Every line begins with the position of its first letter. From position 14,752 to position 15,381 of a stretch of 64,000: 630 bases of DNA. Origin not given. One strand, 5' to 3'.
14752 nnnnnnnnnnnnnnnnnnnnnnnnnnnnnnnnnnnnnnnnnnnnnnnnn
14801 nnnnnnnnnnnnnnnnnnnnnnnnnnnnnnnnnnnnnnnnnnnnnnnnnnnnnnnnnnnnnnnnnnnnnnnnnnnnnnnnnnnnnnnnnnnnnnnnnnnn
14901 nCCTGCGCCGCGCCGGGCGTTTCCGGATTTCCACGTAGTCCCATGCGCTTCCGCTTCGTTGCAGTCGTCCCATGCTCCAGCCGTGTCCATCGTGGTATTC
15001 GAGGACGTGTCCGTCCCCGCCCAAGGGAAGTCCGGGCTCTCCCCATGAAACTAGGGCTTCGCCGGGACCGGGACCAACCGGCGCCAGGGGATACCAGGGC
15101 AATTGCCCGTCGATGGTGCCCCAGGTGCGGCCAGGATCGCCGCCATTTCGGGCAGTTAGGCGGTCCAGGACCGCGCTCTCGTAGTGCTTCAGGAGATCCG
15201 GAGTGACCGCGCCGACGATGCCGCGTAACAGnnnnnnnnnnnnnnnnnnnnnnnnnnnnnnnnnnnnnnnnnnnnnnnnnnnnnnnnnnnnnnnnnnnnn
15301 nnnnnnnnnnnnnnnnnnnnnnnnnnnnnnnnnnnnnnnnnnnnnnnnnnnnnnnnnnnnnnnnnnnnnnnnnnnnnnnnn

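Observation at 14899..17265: Amidase lipoprotein with one intact and one degenerate Amidase_3 domain separated by about 300 aa of unknown fold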

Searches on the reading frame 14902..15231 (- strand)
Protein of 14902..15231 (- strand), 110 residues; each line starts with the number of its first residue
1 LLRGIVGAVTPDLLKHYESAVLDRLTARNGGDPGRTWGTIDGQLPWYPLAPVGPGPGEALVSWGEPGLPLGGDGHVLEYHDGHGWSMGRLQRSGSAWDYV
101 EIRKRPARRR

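Call 7: search_protein_families(library=pfam, proteins=[window:14902-15231:-], max_evalue=10)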
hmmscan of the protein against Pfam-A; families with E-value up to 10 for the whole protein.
seq(110 aa): 0 families

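Call 41: search_solved_structures(query=A4, max_evalue=10)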
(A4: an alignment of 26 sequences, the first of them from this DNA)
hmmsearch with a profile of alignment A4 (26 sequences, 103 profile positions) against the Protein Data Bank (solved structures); distinct sequences matched with E-value up to 10: 1.
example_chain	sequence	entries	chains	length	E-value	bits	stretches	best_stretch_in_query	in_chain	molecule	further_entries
5v50_A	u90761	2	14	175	0.36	13.6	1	10-55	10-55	PR-1 protein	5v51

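Call 76: search_protein_families(library=pfam, alignment_id=A4, max_evalue=1)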
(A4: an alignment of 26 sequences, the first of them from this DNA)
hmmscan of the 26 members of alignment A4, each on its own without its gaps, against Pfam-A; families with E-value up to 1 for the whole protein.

A. member 1, seq(105 aa): 0 families

B. families by the number of members that match (of 26 scanned): 3 families
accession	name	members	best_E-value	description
PF18388.6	ATG29_N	1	0.11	Atg29 N-terminal domain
PF18479.7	PIN_11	1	0.21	PIN like domain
PF07747.17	MTH865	1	0.25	MTH865-like family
